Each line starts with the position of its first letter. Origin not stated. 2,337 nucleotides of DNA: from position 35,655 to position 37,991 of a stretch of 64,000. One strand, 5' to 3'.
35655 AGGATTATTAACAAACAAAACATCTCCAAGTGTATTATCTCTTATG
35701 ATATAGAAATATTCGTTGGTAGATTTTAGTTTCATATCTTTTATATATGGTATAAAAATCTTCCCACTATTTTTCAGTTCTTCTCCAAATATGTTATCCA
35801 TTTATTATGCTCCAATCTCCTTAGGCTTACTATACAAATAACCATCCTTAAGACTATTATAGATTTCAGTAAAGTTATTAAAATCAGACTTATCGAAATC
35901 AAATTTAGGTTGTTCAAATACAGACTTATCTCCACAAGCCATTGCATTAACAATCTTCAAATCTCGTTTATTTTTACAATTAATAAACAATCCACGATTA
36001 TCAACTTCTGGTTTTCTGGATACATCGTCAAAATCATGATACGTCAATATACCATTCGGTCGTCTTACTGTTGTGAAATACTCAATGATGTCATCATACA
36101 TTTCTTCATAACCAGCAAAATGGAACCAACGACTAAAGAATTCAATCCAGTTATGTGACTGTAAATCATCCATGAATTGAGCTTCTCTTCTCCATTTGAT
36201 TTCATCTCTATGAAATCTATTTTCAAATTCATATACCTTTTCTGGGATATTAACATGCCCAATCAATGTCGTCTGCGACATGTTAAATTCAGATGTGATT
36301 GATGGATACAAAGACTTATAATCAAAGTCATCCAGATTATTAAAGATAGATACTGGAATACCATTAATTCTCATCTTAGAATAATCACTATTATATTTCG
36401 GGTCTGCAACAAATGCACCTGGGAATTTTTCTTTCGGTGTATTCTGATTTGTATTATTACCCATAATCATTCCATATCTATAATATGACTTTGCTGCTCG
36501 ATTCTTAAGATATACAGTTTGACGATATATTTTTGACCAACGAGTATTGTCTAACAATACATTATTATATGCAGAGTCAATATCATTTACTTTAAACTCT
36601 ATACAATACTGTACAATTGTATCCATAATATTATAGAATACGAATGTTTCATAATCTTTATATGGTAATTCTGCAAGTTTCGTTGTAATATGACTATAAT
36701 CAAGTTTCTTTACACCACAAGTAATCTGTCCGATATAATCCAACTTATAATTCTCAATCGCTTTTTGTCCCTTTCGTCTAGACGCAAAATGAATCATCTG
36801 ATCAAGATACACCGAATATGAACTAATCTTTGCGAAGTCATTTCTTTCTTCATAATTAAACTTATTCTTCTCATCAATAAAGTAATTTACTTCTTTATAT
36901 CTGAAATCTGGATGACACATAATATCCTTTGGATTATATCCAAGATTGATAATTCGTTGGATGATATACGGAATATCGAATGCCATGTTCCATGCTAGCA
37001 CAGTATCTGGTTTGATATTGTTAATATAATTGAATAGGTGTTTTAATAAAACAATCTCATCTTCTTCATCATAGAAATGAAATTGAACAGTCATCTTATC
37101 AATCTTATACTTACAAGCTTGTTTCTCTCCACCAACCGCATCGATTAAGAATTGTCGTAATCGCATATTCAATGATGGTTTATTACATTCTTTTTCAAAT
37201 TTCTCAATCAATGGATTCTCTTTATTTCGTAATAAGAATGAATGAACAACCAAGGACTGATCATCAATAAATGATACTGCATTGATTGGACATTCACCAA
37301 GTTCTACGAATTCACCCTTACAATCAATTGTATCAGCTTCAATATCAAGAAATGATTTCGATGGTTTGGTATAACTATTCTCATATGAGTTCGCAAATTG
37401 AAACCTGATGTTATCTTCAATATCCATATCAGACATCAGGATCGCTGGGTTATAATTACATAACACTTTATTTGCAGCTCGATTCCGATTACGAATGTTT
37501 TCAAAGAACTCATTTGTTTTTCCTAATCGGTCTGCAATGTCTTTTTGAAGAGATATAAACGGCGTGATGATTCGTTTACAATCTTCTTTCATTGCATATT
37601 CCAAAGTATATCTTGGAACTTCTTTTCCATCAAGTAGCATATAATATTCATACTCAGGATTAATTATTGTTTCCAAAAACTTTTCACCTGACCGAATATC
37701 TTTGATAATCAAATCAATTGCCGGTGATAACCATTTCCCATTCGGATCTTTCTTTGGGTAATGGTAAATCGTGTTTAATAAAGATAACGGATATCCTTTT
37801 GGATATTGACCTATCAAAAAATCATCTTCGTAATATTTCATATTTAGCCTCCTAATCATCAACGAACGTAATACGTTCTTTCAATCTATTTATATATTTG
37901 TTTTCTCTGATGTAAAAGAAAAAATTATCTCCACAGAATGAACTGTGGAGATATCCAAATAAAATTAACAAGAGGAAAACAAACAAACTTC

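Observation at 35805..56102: Family B DNA polymerase encoded as two separate genes on opposite strands, 16 kb apart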

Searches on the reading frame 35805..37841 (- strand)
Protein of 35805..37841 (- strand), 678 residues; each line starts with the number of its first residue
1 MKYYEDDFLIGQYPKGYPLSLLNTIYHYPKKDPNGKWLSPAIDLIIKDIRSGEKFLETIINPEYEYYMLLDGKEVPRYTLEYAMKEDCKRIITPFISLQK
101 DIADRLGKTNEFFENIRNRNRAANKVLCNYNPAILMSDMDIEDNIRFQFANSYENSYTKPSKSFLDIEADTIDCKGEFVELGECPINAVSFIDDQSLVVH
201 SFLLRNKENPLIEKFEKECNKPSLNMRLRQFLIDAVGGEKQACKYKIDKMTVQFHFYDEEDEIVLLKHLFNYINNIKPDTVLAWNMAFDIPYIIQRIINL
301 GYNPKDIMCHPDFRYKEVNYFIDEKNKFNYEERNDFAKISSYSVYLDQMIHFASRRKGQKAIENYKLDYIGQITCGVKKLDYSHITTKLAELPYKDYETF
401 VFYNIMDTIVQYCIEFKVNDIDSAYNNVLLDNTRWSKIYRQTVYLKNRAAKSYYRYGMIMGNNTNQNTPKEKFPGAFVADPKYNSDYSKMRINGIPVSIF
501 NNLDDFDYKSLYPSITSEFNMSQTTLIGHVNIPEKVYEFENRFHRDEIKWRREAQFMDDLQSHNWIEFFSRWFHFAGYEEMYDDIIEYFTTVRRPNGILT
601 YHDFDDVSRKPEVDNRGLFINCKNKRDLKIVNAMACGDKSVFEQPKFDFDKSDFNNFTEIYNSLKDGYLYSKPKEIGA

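Call 5: search_protein_families(library=pfam, proteins=[window:35805-37841:-], max_evalue=0.1)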
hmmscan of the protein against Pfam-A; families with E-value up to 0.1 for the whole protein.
window:35805-37841:- (678 aa): 2 families
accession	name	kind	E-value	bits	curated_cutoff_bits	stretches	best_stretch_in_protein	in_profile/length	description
PF00136.26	DNA_pol_B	-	3.7e-05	23.1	23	1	506-536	63-93/453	DNA polymerase family B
PF07420.17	DUF1509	-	0.084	13.3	27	0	382-424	44-87/124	Protein of unknown function (DUF1509)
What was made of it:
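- On Family B DNA polymerase: Pfam PF00136 hits both halves (call 5).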

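Call 6: search_protein_families(library=phrogs, proteins=[window:35805-37841:-], max_evalue=0.001)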
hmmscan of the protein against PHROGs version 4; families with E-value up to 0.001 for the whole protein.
window:35805-37841:- (678 aa): 3 families
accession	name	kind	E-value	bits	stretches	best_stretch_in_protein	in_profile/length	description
phrog_3011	-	DNA, RNA and nucleotide metabolism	1.1e-54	187.1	1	56-581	48-560/576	DNA polymerase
phrog_262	-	DNA, RNA and nucleotide metabolism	3.6e-32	112.4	1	142-547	109-439/856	DNA polymerase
phrog_2062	-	DNA, RNA and nucleotide metabolism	8.2e-30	104.8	1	143-536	91-434/502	DNA polymerase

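Call 7: search_dna_similar(query=window:35805-37841:-, collection=phages, mode=protein, max_rows=30)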
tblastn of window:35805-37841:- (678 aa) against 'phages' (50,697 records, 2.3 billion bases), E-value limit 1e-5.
Records with a match: 1007; places in all: 1008; records where one place covers at least 80% of the query: 8.
Best place of each record, by identity: <60% 1007.
By first word of the organism name: Synechococcus 307; Escherichia 255; Klebsiella 90; Cyanophage 52; Erwinia 37; Acinetobacter 28; Salmonella 28; Shigella 20; Aeromonas 20; Prochlorococcus 16; and 40 more.
By host as written in the record: - 213; Escherichia coli 97; Synechococcus 96; Klebsiella pneumoniae 42; Synechococcus sp. 36; Synechococcus sp. WH7803 18; Erwinia amylovora ATCC 29780 17; Synechococcus sp. WH8102 16; and 206 more.
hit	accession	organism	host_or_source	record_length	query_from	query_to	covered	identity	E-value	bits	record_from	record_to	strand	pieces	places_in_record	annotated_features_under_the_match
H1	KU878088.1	Bacillus phage AR9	Bacillus subtilis subsp. subtilis 168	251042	9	575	84%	31.5%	2e-50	196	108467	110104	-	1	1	DNA polymerase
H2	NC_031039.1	Bacillus phage AR9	Bacillus subtilis subsp. subtilis 168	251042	9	575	84%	31.5%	2e-50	196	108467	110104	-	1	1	DNA polymerase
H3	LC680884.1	Bacillus phage PBS1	Bacillus subtilis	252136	9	575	84%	31.5%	2e-50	196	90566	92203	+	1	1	hypothetical protein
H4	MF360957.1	Bacillus phage PBS1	Bacillus subtilis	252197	9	575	84%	31.5%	2e-50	196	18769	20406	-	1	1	19: DNA polymerase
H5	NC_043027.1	Bacillus phage PBS1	Bacillus subtilis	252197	9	575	84%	31.5%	2e-50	196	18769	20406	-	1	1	19: DNA polymerase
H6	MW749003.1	Bacillus phage vB_BspM_Internexus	Bacillus sp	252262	9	575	84%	31.3%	6e-50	194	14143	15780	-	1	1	putative DNA polymerase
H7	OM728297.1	Bacillus phage vB_BsuM-Goe21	Bacillus subtilis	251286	9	575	84%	31.3%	7e-50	194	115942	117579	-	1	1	hypothetical protein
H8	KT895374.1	Bacillus phage vB_BpuM-BpSp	Bacillus pumilus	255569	19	592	83%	30.5%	5e-32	211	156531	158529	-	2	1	B-family DNA-polymerase (x2)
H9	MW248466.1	Staphylococcus phage MarsHill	Staphylococcus aureus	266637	137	587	67%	28.0%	2e-37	156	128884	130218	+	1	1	DNA polymerase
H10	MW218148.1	Staphylococcus phage vB_StaM_SA1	Staphylococcus lentus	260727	137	574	65%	28.3%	4e-35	149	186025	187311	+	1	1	DNA polymerase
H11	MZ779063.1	Staphylococcus phage vB_SauM-UFV_DC4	Staphylococcus aureus UFV2030RH1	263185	137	587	67%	27.4%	2e-35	150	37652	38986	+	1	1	hypothetical protein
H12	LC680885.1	Staphylococcus phage S6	Staphylococcus aureus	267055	137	587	67%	27.2%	9e-36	151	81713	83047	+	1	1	hypothetical protein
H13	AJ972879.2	Yersinia phage phiR1-37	Yersinia enterocolitica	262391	162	528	54%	32.0%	2e-34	147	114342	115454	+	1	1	g170: B-family DNA-polymerase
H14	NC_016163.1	Yersinia phage phiR1-37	Yersinia enterocolitica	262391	162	528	54%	32.0%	2e-34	147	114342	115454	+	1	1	g170: DNA polymerase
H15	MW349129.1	Staphylococcus phage Madawaska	Staphylococcus aureus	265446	137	587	67%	25.2%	3e-29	130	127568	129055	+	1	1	DNA polymerase exonuclease subunit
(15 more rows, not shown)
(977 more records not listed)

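Call 35: find_homologous_proteins(query=window:35805-37841:-, max_evalue=1e-10)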
Query window:35805-37841:- (678 aa): 1317 proteins with E <= 1e-10 among 6013 candidates; the best 120 are listed.
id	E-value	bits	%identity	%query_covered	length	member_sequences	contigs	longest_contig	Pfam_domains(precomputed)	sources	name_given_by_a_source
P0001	0.0e+0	1560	99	100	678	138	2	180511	-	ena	-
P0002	0.0e+0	1325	83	100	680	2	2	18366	PF03104.26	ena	-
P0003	0.0e+0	1325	82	100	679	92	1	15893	PF03104.26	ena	-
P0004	0.0e+0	1324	82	100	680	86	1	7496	PF03104.26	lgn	-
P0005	0.0e+0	1323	83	100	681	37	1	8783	PF03104.26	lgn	-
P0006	0.0e+0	1323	83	100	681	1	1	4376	PF03104.26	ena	-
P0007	0.0e+0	1323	83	100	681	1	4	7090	PF03104.26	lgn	-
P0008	0.0e+0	1323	83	100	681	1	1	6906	PF03104.26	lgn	-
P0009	0.0e+0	1323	83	100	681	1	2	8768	PF03104.26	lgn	-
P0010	0.0e+0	1323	83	100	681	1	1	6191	PF03104.26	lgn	-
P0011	0.0e+0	1322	83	100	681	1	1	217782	PF03104.26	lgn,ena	-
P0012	0.0e+0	1322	83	100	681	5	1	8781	PF03104.26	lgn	-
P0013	0.0e+0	1322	83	100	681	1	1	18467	PF03104.26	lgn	-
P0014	0.0e+0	1321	83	100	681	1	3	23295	PF03104.26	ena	-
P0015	0.0e+0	1321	83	100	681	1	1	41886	PF03104.26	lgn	-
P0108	8.2e-196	670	54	86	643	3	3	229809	PF03104.26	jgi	-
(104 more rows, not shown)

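Call 36: search_solved_structures(query=window:35805-37841:-, max_evalue=0.01, show_alignments=2)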
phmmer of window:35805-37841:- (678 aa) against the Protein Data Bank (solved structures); distinct sequences matched with E-value up to 0.01: 0.
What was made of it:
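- Tried and rejected: A PDB sequence search with the N-half found nothing (call 36).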

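Call 40: find_encoding_contigs(protein=P0108, flank=10000, max_places=2)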
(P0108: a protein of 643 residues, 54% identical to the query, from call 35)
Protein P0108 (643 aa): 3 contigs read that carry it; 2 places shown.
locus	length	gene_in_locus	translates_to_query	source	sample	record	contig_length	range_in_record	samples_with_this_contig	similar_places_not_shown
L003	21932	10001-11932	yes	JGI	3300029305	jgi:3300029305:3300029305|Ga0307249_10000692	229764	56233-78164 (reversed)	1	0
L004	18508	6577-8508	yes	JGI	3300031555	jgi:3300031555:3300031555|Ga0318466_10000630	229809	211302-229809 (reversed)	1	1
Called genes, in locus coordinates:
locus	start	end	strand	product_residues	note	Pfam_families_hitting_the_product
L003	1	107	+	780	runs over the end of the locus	PF01653:DNA_ligase_aden, PF03120:OB_DNA_ligase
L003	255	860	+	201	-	-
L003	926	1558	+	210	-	-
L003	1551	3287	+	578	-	-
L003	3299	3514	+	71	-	-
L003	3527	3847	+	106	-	-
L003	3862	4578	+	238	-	-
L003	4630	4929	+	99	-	PF16079:Phage_holin_5_2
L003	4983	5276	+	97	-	-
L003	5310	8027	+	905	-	PF13304:AAA_21 (faint), PF02463:SMC_N (weak)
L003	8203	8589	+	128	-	-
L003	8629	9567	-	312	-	-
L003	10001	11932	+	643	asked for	PF03104:DNA_pol_B_exo1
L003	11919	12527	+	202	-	-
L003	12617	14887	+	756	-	-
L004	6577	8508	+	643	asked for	PF03104:DNA_pol_B_exo1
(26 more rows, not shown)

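Call 47: find_related_loci(query=A1, collection=viral_contigs, flank=3000)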
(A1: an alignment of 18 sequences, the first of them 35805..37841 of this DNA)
Query A1 (678 aa) in viral_contigs; peptide patterns used: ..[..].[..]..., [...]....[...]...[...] (x = any residue, [..] = any of these).
212 stretches matched a pattern; 164 encode a relative of the query (tblastn E <= 1e-3); the best 80 are kept; 79 distinct loci.
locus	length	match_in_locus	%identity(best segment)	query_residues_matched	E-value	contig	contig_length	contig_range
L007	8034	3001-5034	100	1-678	0e+0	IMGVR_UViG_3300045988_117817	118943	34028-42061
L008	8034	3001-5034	99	1-678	0e+0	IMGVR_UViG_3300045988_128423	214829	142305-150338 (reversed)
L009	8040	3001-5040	83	1-678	0e+0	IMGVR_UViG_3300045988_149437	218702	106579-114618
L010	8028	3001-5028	79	1-676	0e+0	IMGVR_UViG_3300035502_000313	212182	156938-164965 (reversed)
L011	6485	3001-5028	79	1-676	0e+0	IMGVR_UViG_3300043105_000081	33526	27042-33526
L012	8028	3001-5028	75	1-676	0e+0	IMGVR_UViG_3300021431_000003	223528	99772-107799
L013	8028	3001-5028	75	1-676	0e+0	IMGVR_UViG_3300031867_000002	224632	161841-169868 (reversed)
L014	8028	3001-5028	75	1-676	0e+0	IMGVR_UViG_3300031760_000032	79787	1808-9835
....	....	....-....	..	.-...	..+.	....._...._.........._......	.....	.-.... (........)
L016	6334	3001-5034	98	1-678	0e+0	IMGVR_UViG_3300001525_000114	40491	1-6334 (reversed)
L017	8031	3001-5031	82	1-677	0e+0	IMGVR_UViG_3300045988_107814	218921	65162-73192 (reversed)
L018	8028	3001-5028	75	1-676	0e+0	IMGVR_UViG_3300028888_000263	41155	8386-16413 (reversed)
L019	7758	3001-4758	55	2-593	0e+0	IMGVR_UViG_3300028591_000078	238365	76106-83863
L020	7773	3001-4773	55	10-602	0e+0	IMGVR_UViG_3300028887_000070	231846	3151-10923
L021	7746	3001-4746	54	9-592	0e+0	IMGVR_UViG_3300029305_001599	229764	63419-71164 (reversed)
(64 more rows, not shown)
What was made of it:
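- On AR9/PBS1-type two-gene PolB of phiKZ-related jumbo phages: Related contigs are 210-250 kb long (calls 35, 47).
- The window comes from a metagenomic assembly (call 47).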

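Call 112: predict_structure(alignment_id=A5)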
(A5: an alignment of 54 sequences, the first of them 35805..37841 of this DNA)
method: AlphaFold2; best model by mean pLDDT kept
length: 678 residues; sequences in the alignment: 54
mean_pLDDT: 80.5   pTM: 0.71
mean pLDDT of the five models: 80.5, 79.4, 78.0, 75.7, 75.7
residues with pLDDT >= 90: 296; 70-90: 231; 50-70: 80; < 50: 71
segments of 3 or more residues with pLDDT < 50: 1-4, 471-485, 493-495, 497-528, 547-549, 668-678
pLDDT, mean of each block of 10 residues (from residue 1): 58 91 93 90 95 94 93 64 86 94 94 93 86 89 95 86 95 78 94 95 93 92 92 92 94 95 97 96 94 97 97 94 84 88 95 74 82 87 88 94 96 94 86 85 80 88 63 41 46 47 34 35 48 77 58 72 74 81 83 72 72 64 75 73 65 72 59 39
secondary structure, 60 per line:
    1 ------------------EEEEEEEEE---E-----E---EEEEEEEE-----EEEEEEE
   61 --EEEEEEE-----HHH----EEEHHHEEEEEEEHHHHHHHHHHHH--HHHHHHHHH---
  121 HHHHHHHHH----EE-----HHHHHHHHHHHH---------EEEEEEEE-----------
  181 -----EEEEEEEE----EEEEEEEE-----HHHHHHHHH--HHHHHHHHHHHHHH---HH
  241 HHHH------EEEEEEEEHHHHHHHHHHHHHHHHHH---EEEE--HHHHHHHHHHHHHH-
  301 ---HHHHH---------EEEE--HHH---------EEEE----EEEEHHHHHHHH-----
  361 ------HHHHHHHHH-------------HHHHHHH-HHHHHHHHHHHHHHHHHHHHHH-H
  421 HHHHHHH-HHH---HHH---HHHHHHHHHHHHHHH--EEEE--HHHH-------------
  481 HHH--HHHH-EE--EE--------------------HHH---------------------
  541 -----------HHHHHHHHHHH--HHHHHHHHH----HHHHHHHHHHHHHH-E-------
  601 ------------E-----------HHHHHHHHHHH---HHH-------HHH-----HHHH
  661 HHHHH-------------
elements in order (helices of 4 or more, strands of 3 or more residues): E19-27 E41-48 E54-60 E63-69 E82-84 E88-94 H95-106 H109-117 H121-129 H141-152 E162-169 E186-193 E198-205 H211-219 H222-235 H239-244 E251-258 H259-276 E280-283 H286-299 H304-308 E318-321 E336-339 E344-347 H348-355 H367-375 H389-395 H397-418 H420-427 H441-455 E458-461 H464-467 H486-489 H552-562 H565-573 H578-591 H625-635 H657-665

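Call 115: fold_search(model_id=the predicted structure, library=pdb)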
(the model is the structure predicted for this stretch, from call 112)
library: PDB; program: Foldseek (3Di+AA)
matches with E <= 10: 697; with E <= 0.001: 213
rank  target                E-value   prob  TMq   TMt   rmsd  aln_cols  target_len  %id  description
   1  3kd1_E                2.8e-15  1.00  0.45  0.35   6.4       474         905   16  Closed binary complex of an RB69 gp43 fingers domain mutant complexed with an acyclic GMP terminated primer template p (released 2011-04-13)
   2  3cfo                  4.3e-15  1.00  0.45  0.35   6.1       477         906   16  Triple Mutant APO structure (released 2009-03-10)
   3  3tag_A                4.6e-15  1.00  0.45  0.35   6.4       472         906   16  5-fluorocytosine paired with dAMP in RB69 gp43 (released 2011-11-09)
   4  3l8b_B                8.2e-15  1.00  0.44  0.34   6.4       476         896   16  Crystal structure of a replicative DNA polymerase bound to the oxidized guanine lesion guanidinohydantoin (released 2010-03-09)
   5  4i9l                  1.1e-14  1.00  0.45  0.35   6.2       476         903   16  Crystal structure of the D714A mutant of RB69 DNA polymerase (released 2013-10-09)
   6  2dtu_A                1.3e-14  1.00  0.45  0.35   6.2       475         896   16  Crystal structure of the beta hairpin loop deletion variant of RB69 gp43 in complex with DNA containing an abasic site (released 2006-12-05)
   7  3tae_D                1.5e-14  1.00  0.46  0.36   6.0       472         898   16  5-hydroxycytosine paired with dAMP in RB69 gp43 (released 2011-11-09)
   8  2dtu_C                1.8e-14  1.00  0.45  0.35   5.9       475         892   17  Crystal structure of the beta hairpin loop deletion variant of RB69 gp43 in complex with DNA containing an abasic site (released 2006-12-05)
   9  2dy4_A                2.0e-14  1.00  0.45  0.35   6.3       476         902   16  Crystal structure of RB69 GP43 in complex with DNA containing Thymine Glycol (released 2007-01-09)
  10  4j2b_A                2.0e-14  1.00  0.44  0.34   6.3       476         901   16  RB69 DNA Polymerase L415G Ternary Complex (released 2014-02-19)
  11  3spy_A                2.1e-14  1.00  0.45  0.35   6.2       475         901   16  RB69 DNA Polymerase(L415A/L561A/S565G/Y567A) Ternary Complex with dUpCpp Opposite dA (released 2011-10-12)
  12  2oyq_A                2.2e-14  1.00  0.45  0.37   6.5       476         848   16  Crystal structure of RB69 gp43 in complex with DNA with 5-NIMP opposite an abasic site analog (released 2007-10-23)
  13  3rma_A                2.4e-14  1.00  0.45  0.35   6.1       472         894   16  Crystal Structure of a replicative DNA polymerase bound to DNA containing Thymine Glycol (released 2011-08-10)
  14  1waf_A                2.9e-14  1.00  0.44  0.34   7.2       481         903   15  DNA POLYMERASE FROM BACTERIOPHAGE RB69 (released 1998-01-14)
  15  3tab_A                3.4e-14  1.00  0.46  0.35   5.9       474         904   17  5-hydroxycytosine paired with dGMP in RB69 gp43 (released 2011-11-09)
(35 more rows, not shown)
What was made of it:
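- On Family B DNA polymerase: The fold match to RB69 gp43 has E 3e-15 (call 115).
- The N-half model matches RB69 gp43 at E 3e-15 (call 115).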
